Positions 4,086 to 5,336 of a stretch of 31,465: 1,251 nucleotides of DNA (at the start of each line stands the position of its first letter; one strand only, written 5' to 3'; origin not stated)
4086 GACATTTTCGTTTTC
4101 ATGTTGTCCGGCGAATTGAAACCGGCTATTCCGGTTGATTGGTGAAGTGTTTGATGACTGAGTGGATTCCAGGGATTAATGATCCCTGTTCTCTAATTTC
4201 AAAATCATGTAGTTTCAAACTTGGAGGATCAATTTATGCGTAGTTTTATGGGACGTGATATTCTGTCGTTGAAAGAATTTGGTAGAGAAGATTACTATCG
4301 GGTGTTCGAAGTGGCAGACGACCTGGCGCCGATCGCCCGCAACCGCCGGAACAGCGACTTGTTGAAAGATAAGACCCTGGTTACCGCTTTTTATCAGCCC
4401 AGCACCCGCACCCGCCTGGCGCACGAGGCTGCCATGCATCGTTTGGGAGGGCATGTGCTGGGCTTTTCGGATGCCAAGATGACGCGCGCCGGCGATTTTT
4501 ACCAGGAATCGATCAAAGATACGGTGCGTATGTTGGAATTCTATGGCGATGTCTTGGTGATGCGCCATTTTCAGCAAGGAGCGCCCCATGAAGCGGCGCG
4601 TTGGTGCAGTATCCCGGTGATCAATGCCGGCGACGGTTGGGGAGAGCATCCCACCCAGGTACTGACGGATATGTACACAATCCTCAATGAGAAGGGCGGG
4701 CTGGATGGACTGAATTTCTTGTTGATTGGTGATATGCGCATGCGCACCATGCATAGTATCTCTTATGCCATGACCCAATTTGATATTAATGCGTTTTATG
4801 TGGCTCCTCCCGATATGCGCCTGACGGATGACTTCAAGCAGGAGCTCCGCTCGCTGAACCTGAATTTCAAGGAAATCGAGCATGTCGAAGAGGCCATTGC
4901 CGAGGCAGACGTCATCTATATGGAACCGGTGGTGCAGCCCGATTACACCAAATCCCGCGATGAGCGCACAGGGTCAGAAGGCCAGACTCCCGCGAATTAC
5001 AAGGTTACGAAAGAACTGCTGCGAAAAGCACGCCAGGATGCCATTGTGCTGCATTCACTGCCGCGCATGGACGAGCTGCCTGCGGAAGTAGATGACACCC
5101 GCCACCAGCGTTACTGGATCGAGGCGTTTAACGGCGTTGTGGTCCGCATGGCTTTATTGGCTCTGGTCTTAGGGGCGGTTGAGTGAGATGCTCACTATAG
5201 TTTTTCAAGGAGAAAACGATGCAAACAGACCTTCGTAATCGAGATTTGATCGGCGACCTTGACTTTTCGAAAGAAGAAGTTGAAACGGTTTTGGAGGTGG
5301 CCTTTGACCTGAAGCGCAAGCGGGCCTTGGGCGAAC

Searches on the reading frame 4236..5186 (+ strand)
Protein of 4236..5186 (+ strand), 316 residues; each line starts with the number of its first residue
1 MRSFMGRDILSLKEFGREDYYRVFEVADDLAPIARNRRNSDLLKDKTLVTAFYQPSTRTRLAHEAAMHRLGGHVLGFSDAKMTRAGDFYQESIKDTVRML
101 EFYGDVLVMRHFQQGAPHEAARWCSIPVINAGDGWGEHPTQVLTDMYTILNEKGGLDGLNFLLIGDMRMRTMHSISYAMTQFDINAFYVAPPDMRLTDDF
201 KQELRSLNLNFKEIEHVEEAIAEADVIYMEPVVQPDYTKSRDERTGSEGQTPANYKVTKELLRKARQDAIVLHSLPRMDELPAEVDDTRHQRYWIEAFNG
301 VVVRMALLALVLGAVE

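Call 4: search_protein_families(library=pfam, proteins=[window:4236-5186:+])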
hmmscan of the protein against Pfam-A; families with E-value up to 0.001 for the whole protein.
window:4236-5186:+ (316 aa): 2 families
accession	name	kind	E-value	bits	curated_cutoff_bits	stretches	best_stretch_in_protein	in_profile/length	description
PF02729.26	OTCace_N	-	2.4e-45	154.7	29.9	1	7-150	1-147/148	Aspartate/ornithine carbamoyltransferase, carbamoyl-P binding domain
PF00185.30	OTCace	-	6e-27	95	29.4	1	157-310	1-156/157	Aspartate/ornithine carbamoyltransferase, Asp/Orn binding domain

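Call 5: search_protein_families(library=ncbifam, proteins=[window:4236-5186:+])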
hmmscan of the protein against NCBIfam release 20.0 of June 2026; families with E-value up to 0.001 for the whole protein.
window:4236-5186:+ (316 aa): 17 families
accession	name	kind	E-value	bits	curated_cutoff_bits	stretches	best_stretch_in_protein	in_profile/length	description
TIGR00670.1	asp_carb_tr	equivalog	3.6e-76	256.2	236.95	1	7-312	1-303/304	aspartate carbamoyltransferase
NF002032.1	PRK00856.1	equivalog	5e-70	236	263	1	7-311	1-296/297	aspartate carbamoyltransferase catalytic subunit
NF008853.0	PRK11891.1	equivalog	5.2e-55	186.8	560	1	8-314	90-400/430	aspartate carbamoyltransferase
NF006046.0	PRK08192.1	equivalog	7.3e-54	183.3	512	1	1-314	1-319/339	aspartate carbamoyltransferase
NF001986.0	PRK00779.1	subfamily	8.5e-50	169.6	306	1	5-313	4-305/307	ornithine carbamoyltransferase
TIGR00658.1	orni_carb_tr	equivalog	6.4e-44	150.4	280.85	1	7-312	1-303/304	ornithine carbamoyltransferase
TIGR04384.1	putr_carbamoyl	exception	4.9e-36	124.5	500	1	10-311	3-306/330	putrescine carbamoyltransferase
NF003286.0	PRK04284.1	subfamily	9.1e-30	103.9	515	1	3-296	3-295/332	ornithine carbamoyltransferase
NF010387.0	PRK13814.1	equivalog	2.4e-24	85.8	660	1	41-312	41-303/310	aspartate carbamoyltransferase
NF011380.0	PRK14805.1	equivalog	8e-22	77.7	421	1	8-312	3-300/302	ornithine carbamoyltransferase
NF009916.0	PRK13376.1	equivalog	1e-19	70.5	800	1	2-316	3-337/525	bifunctional aspartate carbamoyltransferase catalytic subunit/aspartate carbamoyltransferase regulatory subunit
NF002470.0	PRK01713.1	equivalog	6.9e-18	65.2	545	1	7-293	8-293/334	ornithine carbamoyltransferase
NF003384.0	PRK04523.1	equivalog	3.4e-15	55.9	288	1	10-312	7-333/336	N-acetylornithine carbamoyltransferase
NF009213.0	PRK12562.1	subfamily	3.6e-12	46.3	559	1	2-239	2-241/334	ornithine carbamoyltransferase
TIGR03316.1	ygeW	equivalog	7.8e-10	38.2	500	1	14-110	26-119/391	knotted carbamoyltransferase YgeW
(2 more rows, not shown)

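Call 31: search_solved_structures(query=window:4236-5186:+, show_alignments=2)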
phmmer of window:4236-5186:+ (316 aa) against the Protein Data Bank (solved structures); distinct sequences matched with E-value up to 0.001: 85 (the best 60 are shown).
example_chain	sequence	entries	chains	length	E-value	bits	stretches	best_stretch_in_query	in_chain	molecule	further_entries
1ml4_A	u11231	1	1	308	5.4e-73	249.1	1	4-315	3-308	Aspartate Transcarbamoylase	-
6yw9_A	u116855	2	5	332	2.6e-68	233.7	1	7-312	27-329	PYRB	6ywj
6ypo_A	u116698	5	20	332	4.6e-68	232.9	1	7-312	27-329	PYRB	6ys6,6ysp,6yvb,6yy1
5g1n_A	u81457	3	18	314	1e-65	225.2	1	2-313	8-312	CAD PROTEIN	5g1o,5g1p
2rgw_A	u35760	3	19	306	1.1e-63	218.5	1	8-310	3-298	Aspartate carbamoyltransferase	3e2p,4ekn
1d09_A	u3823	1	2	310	2.4e-57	197.7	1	7-313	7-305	ASPARTATE CARBAMOYLTRANSFERASE CATALYTIC CHAIN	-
3mpu_A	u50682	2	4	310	2.6e-57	197.6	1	7-313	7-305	Aspartate carbamoyltransferase catalytic chain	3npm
9atc_A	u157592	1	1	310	3.7e-57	197.1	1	7-313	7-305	ASPARTATE TRANSCARBAMOYLASE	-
6kj7_A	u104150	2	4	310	3.9e-57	197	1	7-313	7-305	Aspartate carbamoyltransferase catalytic subunit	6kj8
1ekx_A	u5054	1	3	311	4.4e-57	196.8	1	7-313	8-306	ASPARTATE TRANSCARBAMOYLASE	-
1q95_A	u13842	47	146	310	4.5e-57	196.8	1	7-313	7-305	Aspartate carbamoyltransferase catalytic chain | PROTEIN (ASPARTATE CARBAMOYLTRANSFERASE) | Aspartate carbamoyltransferase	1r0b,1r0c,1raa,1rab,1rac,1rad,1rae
2a0f_A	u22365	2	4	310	4.8e-57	196.7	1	7-313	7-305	Aspartate carbamoyltransferase catalytic chain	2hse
1sku_A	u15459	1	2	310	5.5e-57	196.5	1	7-313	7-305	Aspartate carbamoyltransferase catalytic chain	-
1at1_A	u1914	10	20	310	6.3e-57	196.3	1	7-313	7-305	ASPARTATE CARBAMOYLTRANSFERASE, CATALYTIC CHAIN | ASPARTATE TRANSCARBAMOYLASE | ASPARTATE CARBAMOYLTRANSFERASE (R STATE), CATALYTIC CHAIN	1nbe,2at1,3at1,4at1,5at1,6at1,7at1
4e2f_I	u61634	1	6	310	8.9e-57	195.9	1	7-313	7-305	Aspartate carbamoyltransferase catalytic chain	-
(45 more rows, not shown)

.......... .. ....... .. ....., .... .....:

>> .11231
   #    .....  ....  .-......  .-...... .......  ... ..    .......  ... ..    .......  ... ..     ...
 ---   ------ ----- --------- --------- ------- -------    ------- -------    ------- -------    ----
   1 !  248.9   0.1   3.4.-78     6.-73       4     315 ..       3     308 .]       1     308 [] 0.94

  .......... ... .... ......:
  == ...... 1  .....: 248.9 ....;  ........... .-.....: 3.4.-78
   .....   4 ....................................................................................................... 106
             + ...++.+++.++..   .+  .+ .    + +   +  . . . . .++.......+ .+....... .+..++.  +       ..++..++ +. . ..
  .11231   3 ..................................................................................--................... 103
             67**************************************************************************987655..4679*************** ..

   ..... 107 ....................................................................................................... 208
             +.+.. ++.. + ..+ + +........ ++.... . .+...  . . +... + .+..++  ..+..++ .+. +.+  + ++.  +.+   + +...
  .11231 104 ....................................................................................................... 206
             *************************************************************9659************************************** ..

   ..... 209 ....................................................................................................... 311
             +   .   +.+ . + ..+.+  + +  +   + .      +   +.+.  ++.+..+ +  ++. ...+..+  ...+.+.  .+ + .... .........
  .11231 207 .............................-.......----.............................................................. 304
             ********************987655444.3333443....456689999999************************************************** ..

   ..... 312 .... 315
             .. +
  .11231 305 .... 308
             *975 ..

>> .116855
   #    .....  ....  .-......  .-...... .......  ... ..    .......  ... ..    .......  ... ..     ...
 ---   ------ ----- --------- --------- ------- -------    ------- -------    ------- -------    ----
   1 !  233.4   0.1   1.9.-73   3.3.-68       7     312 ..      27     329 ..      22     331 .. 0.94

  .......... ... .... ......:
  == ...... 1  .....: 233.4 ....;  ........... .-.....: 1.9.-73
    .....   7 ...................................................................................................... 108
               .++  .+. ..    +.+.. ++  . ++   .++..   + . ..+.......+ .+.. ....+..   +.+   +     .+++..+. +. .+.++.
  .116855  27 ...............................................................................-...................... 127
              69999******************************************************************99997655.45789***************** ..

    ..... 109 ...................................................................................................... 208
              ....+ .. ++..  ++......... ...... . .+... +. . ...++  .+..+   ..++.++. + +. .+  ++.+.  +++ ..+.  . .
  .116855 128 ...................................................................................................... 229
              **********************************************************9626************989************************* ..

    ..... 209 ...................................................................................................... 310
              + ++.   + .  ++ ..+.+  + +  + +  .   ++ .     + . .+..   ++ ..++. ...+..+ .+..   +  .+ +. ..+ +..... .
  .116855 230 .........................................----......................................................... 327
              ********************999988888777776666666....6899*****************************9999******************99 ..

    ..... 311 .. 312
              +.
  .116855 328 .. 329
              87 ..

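Call 33: find_related_loci(query=window:4236-5186:+, collection=genome_contigs, flank=10000)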
Query window:4236-5186:+ (316 aa) in genome_contigs; peptide patterns used: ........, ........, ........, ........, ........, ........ (x = any residue, [..] = any of these).
600 stretches matched a pattern (row limit reached: there are more); 592 encode a relative of the query (tblastn E <= 1e-3); the best 80 are kept; 80 distinct loci.
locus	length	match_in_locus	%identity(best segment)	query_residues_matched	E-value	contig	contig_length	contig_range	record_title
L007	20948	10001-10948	88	1-316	0e+0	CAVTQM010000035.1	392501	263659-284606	MAG: uncultured Chloroflexia bacterium isolate MFD00709.bin.2.142 genome assembly, contig: contig_18136, whole genome sh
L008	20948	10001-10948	89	1-316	0e+0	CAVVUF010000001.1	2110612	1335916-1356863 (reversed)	MAG: uncultured Chloroflexia bacterium isolate MFD02979.bin.2.57 genome assembly, contig: contig_10749, whole genome sho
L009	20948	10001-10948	88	1-316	0e+0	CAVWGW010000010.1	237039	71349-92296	MAG: uncultured Chloroflexia bacterium isolate MFD04716.bin.3.335 genome assembly, contig: contig_33586, whole genome sh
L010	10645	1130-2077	87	1-316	0e+0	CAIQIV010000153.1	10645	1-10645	MAG: uncultured Chloroflexi bacterium isolate LaPlata_bin-0303 genome assembly, contig: bin-0303:153/865, whole genome s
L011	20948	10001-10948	87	1-316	0e+0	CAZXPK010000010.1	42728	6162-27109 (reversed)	MAG TPA_asm: uncultured Anaerolineaceae bacterium isolate binchicken_co33_109 genome assembly, contig: NODE_668_length_4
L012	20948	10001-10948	88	1-316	0e+0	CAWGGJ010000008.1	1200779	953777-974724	MAG: uncultured Chloroflexia bacterium isolate MFD02979.bin.1.144 genome assembly, contig: contig_44855, whole genome sh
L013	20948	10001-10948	87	1-316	0e+0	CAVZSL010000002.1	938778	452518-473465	MAG: uncultured Chloroflexia bacterium isolate MFD00709.bin.2.114 genome assembly, contig: contig_10719, whole genome sh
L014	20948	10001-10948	88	1-316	0e+0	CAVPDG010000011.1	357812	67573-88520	MAG: uncultured Chloroflexia bacterium isolate MFD00032.bin.2.110 genome assembly, contig: contig_27890, whole genome sh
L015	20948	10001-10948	86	1-316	0e+0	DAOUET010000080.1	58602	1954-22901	MAG TPA_asm: Anaerolineales bacterium isolate N7_331 k137_64393, whole genome shotgun sequence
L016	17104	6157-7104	87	1-316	0e+0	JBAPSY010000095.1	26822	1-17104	MAG: Anaerolineales bacterium isolate MFD02339_ilm_asm_bin15 k127_101998, whole genome shotgun sequence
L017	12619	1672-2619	87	1-316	0e+0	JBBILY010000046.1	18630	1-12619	MAG: Chloroflexota bacterium isolate BR1F70218_bin_22 NODE_3277_length_18630_cov_4.483876, whole genome shotgun sequence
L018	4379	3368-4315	87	1-316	0e+0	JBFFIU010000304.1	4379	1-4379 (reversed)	MAG: Anaerolineales bacterium isolate Mix_mud17.2022.03.13 k141_3196608_length_4379_cov_23.6463, whole genome shotgun se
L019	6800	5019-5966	86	1-316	0e+0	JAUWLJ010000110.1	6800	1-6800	MAG: Chloroflexota bacterium isolate CSMAG_2369 CSMAG_2369_k141_959944_length_6800_cov_4.9868, whole genome shotgun sequ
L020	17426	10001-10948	86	1-316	0e+0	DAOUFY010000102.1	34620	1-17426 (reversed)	MAG TPA_asm: Anaerolineales bacterium isolate R24_82 k131_609663, whole genome shotgun sequence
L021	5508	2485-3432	86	1-316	0e+0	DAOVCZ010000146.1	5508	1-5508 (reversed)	MAG TPA_asm: Chloroflexota bacterium isolate CSMAG_1044 CSMAG_1044_k141_3136423_length_5508_cov_6.7194, whole genome sho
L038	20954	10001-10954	78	1-316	1e-170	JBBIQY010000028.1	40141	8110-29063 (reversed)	MAG: Anaerolineae bacterium isolate STF170223_bin_337 NODE_582_length_40141_cov_36.651, whole genome shotgun sequence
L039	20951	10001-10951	77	1-316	7e-171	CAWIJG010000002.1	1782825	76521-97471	MAG: uncultured Verrucomicrobiae bacterium isolate MFD05512.bin.1.230 genome assembly, contig: contig_15775, whole genom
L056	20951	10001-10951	76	1-316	3e-169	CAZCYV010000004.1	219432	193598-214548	MAG TPA_asm: uncultured Anaerolinea sp. isolate binchicken_co274_310 genome assembly, contig: NODE_76_length_219432_cov_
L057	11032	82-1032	77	1-316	3e-169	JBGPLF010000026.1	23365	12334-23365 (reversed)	MAG: bacterium isolate OBJ_0618_7090110_269 k141_4985386_length_23365_cov_11.0000, whole genome shotgun sequence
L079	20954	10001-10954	75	1-316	3e-168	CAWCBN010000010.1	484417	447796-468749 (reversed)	MAG: uncultured Chloroflexia bacterium isolate MFD03899.bin.2.26 genome assembly, contig: contig_34524, whole genome sho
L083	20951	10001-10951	75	1-316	4e-168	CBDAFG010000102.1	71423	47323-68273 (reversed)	MAG: uncultured Pelolinea sp. isolate MAG_106 genome assembly, contig: k141_416074, whole genome shotgun sequence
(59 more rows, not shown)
